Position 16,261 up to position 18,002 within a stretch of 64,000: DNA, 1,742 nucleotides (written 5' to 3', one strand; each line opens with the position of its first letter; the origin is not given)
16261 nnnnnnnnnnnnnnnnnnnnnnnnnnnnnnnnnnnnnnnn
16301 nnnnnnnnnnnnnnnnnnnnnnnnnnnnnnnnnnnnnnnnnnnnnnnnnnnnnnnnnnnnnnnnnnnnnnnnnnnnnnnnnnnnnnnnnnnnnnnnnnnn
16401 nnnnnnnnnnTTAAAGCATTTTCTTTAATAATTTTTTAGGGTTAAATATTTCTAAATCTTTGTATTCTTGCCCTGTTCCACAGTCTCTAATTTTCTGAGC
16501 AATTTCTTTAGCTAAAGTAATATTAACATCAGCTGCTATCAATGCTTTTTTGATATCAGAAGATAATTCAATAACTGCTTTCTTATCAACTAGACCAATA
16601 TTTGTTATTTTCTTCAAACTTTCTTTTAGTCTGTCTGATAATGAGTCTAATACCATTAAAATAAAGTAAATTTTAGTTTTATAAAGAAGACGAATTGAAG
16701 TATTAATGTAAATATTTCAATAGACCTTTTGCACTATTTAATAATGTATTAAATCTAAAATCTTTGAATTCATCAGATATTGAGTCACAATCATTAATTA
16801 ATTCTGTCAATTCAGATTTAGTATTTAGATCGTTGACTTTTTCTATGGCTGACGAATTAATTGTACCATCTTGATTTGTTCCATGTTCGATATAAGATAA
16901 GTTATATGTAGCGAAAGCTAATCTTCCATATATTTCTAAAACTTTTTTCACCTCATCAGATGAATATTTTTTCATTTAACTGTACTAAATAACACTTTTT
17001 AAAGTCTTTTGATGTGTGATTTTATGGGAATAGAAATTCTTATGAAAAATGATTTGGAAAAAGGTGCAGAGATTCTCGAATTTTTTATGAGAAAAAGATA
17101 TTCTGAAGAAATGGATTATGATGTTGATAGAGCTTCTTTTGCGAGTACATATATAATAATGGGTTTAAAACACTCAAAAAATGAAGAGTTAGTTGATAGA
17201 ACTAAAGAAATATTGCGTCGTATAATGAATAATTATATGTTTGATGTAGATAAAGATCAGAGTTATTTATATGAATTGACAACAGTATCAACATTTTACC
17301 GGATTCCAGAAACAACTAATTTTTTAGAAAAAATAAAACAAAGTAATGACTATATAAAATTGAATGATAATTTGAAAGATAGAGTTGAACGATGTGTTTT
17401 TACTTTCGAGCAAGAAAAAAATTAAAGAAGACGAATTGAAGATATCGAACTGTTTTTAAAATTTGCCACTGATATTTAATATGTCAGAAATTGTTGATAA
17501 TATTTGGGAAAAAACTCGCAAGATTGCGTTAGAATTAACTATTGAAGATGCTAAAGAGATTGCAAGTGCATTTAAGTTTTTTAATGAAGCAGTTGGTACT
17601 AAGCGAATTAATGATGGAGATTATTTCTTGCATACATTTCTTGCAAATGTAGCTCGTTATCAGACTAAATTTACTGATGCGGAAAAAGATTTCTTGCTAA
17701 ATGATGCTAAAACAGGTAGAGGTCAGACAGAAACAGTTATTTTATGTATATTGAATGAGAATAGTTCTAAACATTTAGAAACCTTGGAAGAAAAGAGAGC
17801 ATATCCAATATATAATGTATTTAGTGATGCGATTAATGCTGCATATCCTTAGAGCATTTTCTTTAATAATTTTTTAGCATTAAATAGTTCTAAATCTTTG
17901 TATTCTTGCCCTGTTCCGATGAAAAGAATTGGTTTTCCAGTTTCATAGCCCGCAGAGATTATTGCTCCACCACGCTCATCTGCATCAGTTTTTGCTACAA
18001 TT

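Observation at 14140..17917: In-frame SRP54(N-terminus)::FtsY(C-terminus) chimera marks two unrelated cassettes stacked between srp54 and ftsY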

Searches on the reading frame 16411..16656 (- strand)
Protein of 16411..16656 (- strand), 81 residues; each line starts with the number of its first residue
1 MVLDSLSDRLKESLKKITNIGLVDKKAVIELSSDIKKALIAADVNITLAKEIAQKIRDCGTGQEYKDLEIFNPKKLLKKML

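Call 6: search_protein_families(library=pfam, proteins=[window:16411-16656:-], max_evalue=1)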
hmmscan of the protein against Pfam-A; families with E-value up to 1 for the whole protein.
window:16411-16656:- (81 aa): 3 families
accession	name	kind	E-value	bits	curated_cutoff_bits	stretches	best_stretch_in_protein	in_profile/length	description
PF02881.24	SRP54_N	-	4.4e-10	40.1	22.4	1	6-81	1-71/75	SRP54-type protein, helical bundle domain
PF00448.28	SRP54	-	0.0059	16.7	22.7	1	46-81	160-195/196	SRP54-type protein, GTPase domain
PF03485.21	Arg_tRNA_synt_N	-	0.065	14.3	21.5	1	5-58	2-55/85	Arginyl tRNA synthetase N terminal domain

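Call 9: find_encoding_contigs(protein=window:16411-16656:-, flank=10000, max_places=10)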
Protein window:16411-16656:- (81 aa): 23 contigs read that carry it; 10 places shown.
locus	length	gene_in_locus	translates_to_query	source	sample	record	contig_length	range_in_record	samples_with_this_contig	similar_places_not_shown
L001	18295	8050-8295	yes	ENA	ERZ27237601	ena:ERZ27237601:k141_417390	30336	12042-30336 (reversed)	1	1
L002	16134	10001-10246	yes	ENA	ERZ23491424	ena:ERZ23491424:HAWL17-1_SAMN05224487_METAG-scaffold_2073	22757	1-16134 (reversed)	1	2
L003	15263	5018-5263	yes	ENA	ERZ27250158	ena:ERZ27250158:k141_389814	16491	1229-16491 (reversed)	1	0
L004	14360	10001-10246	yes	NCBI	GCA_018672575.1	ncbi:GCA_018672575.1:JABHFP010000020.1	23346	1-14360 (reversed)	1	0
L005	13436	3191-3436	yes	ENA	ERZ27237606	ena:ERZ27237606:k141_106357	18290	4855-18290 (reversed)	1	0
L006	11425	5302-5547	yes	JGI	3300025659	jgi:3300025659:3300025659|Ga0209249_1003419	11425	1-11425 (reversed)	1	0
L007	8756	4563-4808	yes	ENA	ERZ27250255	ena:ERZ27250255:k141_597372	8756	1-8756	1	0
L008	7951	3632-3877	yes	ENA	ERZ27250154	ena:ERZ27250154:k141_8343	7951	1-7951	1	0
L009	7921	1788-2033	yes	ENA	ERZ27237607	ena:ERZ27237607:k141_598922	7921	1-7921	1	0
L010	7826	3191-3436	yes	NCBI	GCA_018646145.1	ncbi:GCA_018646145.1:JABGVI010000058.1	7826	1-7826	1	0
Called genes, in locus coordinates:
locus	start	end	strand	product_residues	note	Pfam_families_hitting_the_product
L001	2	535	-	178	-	?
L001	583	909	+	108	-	-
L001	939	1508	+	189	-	PF00924:MS_channel_2nd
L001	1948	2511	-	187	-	PF02475:TRM5-TYW2_MTfase (weak), PF03602:Cons_hypoth95, PF02005:TRM (weak), PF05175:MTS, PF06325:PrmA, PF13847:Methyltransf_31, PF08241:Methyltransf_11, PF13649:Methyltransf_25, +5 more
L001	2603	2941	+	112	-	-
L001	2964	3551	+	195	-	PF01090:Ribosomal_S19e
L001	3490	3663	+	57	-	-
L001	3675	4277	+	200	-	PF01198:Ribosomal_L31e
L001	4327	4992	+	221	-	PF01912:eIF-6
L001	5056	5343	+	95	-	PF01775:Ribosomal_L18A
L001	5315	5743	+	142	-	PF02996:Prefoldin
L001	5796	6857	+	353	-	PF02881:SRP54_N (weak), PF13604:AAA_30 (weak), PF00448:SRP54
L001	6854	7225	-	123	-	-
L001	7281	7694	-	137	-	-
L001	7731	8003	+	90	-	-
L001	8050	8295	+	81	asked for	PF02881:SRP54_N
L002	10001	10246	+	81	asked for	PF02881:SRP54_N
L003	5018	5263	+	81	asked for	PF02881:SRP54_N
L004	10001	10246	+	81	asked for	PF02881:SRP54_N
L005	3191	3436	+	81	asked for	PF02881:SRP54_N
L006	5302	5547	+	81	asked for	PF02881:SRP54_N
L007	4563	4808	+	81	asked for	PF02881:SRP54_N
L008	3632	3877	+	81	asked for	PF02881:SRP54_N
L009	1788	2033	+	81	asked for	PF02881:SRP54_N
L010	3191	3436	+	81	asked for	PF02881:SRP54_N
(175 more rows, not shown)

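Call 27: find_related_loci(query=window:16411-16656:-, collection=metagenome_contigs, flank=10000)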
Query window:16411-16656:- (81 aa) in metagenome_contigs; peptide patterns used: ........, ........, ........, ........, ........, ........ (x = any residue, [..] = any of these).
570 stretches matched a pattern; 9 encode a relative of the query (tblastn E <= 1e-3); 9 distinct loci.
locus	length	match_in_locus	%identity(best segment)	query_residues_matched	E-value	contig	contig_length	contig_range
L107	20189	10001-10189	92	1-63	3e-32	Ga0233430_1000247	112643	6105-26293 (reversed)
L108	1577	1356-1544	90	1-63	3e-32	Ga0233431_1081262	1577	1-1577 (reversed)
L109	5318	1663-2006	89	1-76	2e-31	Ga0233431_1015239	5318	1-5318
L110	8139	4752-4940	84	1-63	2e-29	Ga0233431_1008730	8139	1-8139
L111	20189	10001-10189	84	1-63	1e-29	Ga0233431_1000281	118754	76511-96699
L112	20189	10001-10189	83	1-63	5e-29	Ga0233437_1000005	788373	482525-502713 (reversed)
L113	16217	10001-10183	87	1-61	2e-28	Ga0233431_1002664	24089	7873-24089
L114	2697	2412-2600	81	1-63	2e-27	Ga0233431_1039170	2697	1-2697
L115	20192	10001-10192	48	1-64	1e-13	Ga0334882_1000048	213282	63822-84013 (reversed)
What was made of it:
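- Tried and rejected: the metagenome_contigs scan with the chimera (call 27).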

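Call 66: search_protein_families(library=pfam, proteins=[L107:8118-8492:+, L107:8544-9278:-, L107:9418-9963:+, L108:332-661:-, L108:896-1306:-, L111:9354-9959:-, L113:8869-9825:-, L114:2037-2303:+], max_evalue=0.01)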
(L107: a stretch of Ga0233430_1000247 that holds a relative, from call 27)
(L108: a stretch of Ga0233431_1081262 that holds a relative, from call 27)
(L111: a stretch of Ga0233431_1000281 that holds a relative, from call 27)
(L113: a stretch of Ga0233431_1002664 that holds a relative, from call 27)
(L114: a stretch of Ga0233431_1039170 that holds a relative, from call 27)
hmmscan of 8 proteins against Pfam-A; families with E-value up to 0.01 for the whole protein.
L107:8118-8492:+ (124 aa): 0 families

L107:8544-9278:- (244 aa): 8 families
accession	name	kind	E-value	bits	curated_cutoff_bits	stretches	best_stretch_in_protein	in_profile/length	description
PF13649.12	Methyltransf_25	-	2.1e-12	48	27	1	42-136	1-96/97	Methyltransferase domain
PF13489.12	Methyltransf_23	-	6.4e-10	39.4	27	1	36-204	20-160/164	Methyltransferase domain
PF08241.18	Methyltransf_11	-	2.2e-09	38.3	21.2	1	43-139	1-93/95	Methyltransferase domain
PF08242.18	Methyltransf_12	-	3e-09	37.9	30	1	43-138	1-97/98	Methyltransferase domain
PF13847.12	Methyltransf_31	-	2.1e-06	27.9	27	1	39-140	4-108/145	Methyltransferase domain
PF06325.19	PrmA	-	0.0012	18.8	22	1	41-121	164-244/296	Ribosomal protein L11 methyltransferase (PrmA)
PF08003.17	Methyltransf_9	-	0.0014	18.1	23.8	1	34-74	111-151/315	Protein of unknown function (DUF1698)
PF05401.17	NodS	-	0.0017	18.7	24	1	35-139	40-142/201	Nodulation protein S (NodS)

L107:9418-9963:+ (181 aa): 0 families

L108:332-661:- (109 aa): 0 families

L108:896-1306:- (136 aa): 0 families

L111:9354-9959:- (201 aa): 0 families

L113:8869-9825:- (318 aa): 0 families

L114:2037-2303:+ (88 aa): 0 families

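Call 81: predict_structure(protein=window:16411-16656:-)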
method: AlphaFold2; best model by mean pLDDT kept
length: 81 residues; sequences in the alignment: 1
mean_pLDDT: 65.8   pTM: 0.52
mean pLDDT of the five models: 65.8, 61.6, 59.5, 56.0, 49.6
residues with pLDDT >= 90: 0; 70-90: 32; 50-70: 44; < 50: 5
segments of 3 or more residues with pLDDT < 50: 78-81
pLDDT, mean of each block of 10 residues (from residue 1): 63 65 68 78 74 72 57 52 41
secondary structure, 60 per line:
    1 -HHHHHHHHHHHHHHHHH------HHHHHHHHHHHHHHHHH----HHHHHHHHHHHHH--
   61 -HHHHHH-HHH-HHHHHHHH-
elements in order: H2-18 H25-41 H46-58 H62-67 H73-80
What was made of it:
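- Tried and rejected: It shows three SRP54-type helices plus a poorly placed tail, so no functional inference was made (call 81).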

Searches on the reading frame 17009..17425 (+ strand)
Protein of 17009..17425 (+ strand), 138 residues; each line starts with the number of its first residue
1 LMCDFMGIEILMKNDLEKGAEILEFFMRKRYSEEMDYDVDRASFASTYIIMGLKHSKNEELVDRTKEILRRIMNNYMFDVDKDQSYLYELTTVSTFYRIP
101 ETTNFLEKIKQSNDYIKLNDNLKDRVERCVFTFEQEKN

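Call 6: search_protein_families(library=pfam, proteins=[window:17009-17425:+], max_evalue=1)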
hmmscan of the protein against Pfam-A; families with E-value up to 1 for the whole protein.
window:17009-17425:+ (138 aa): 1 family
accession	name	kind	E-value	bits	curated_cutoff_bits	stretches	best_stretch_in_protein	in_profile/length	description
PF25509.1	DUF7916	-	0.093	12.2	27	1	49-126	68-144/296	Domain of unknown function (DUF7916)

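Call 7: search_protein_families(library=phrogs, proteins=[window:17009-17425:+], max_evalue=1)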
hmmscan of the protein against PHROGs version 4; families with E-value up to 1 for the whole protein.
window:17009-17425:+ (138 aa): 2 families
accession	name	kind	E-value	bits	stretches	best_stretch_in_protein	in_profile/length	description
phrog_34615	-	unknown function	0.019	15.4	1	13-50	162-198/266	-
phrog_18954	-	unknown function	0.042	14.6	1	14-79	81-143/156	-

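Call 8: search_protein_families(library=padloc, proteins=[window:17009-17425:+], max_evalue=1)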
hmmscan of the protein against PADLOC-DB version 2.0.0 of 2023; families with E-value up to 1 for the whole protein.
window:17009-17425:+ (138 aa): 1 family
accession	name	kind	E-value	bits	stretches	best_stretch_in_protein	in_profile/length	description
PDLC03640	MTase_III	-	0.00086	15.8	1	65-127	439-504/654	Type III methyltransferase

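Call 67: find_homologous_proteins(query=window:17024-17425:+, max_evalue=0.001)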
Query window:17024-17425:+ (133 aa): 1 proteins with E <= 0.001 among 4 candidates.
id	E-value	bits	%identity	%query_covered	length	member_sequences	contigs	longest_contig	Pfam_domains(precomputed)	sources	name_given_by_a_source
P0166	1.3e-79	282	100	100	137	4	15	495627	-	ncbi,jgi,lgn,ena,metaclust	jgi:hypothetical protein|metaclust:\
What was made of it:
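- Tried and rejected: A word-indexed homologue search for X2b found only itself (call 67).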

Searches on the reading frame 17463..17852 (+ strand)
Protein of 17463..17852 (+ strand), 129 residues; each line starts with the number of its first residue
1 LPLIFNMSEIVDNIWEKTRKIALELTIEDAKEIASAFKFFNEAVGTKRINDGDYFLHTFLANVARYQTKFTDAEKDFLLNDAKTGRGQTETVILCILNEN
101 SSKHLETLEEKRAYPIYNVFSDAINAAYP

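Call 6: search_protein_families(library=pfam, proteins=[window:17463-17852:+], max_evalue=1)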
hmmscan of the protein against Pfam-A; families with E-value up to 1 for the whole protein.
window:17463-17852:+ (129 aa): 0 families

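Call 7: search_protein_families(library=phrogs, proteins=[window:17463-17852:+], max_evalue=1)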
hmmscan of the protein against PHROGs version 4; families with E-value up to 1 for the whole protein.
window:17463-17852:+ (129 aa): 4 families
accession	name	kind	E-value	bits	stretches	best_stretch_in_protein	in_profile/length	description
phrog_6351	-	unknown function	0.015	16.3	1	8-61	72-124/135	-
phrog_24670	-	unknown function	0.082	13.6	1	3-75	174-246/256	-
phrog_22668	-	unknown function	0.11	13.4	1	63-80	24-41/60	-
phrog_379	-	DNA, RNA and nucleotide metabolism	0.14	12.7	1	5-37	30-57/138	DNA binding protein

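Call 8: search_protein_families(library=padloc, proteins=[window:17463-17852:+], max_evalue=1)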
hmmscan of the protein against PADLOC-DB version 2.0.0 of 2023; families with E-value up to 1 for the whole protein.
window:17463-17852:+ (129 aa): 2 families
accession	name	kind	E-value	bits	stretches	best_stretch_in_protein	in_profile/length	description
PDLC01323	Cas3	-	0.015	13.1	1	71-102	8-39/294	CAS-I-D; effector_G3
PDLC00937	Cas3d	-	0.016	12.5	1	70-101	9-40/357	"CRISPR-associated helicase Cas3, subtype CYANO"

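Call 29: find_related_loci(query=window:17481-17852:+, collection=viral_contigs, flank=5000)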
Query window:17481-17852:+ (123 aa) in viral_contigs; peptide patterns used: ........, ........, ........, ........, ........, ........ (x = any residue, [..] = any of these).
11 stretches matched a pattern, but none encodes a relative of the query by tblastn (E <= 1e-3).
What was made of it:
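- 17442..17852 (+): X2c with its promoter (ORF 17481..17852, 123 aa); its stop overlaps the ftsY stop convergently. No homologue in viral contigs (call 29).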

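Call 62: find_encoding_contigs(protein=window:17481-17852:+, flank=2200, max_places=10)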
Protein window:17481-17852:+ (123 aa): 23 contigs read that carry it; 5 places shown.
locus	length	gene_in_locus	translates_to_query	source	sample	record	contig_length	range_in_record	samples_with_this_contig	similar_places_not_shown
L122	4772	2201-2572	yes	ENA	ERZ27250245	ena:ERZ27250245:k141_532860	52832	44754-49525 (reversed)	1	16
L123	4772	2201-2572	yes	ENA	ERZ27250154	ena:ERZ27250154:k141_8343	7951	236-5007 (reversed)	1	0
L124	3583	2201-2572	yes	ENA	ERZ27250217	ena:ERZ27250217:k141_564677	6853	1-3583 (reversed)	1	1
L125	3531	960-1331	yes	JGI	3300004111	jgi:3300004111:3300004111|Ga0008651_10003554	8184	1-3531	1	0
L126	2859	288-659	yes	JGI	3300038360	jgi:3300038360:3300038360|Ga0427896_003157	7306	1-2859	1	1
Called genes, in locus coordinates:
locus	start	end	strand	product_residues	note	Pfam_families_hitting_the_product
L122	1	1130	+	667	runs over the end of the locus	-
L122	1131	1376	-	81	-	PF02881:SRP54_N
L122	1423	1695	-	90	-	-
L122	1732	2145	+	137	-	-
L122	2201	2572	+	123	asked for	-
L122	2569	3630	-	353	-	PF02881:SRP54_N (weak), PF13604:AAA_30 (weak), PF00448:SRP54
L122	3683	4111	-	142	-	PF02996:Prefoldin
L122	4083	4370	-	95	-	PF01775:Ribosomal_L18A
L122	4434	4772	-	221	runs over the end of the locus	PF01912:eIF-6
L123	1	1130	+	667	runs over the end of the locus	-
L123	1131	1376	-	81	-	PF02881:SRP54_N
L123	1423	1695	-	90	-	-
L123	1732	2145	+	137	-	-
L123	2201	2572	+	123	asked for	-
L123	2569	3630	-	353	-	PF02881:SRP54_N (weak), PF13604:AAA_30 (weak), PF00448:SRP54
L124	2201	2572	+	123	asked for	-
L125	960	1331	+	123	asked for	-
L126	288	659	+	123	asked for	-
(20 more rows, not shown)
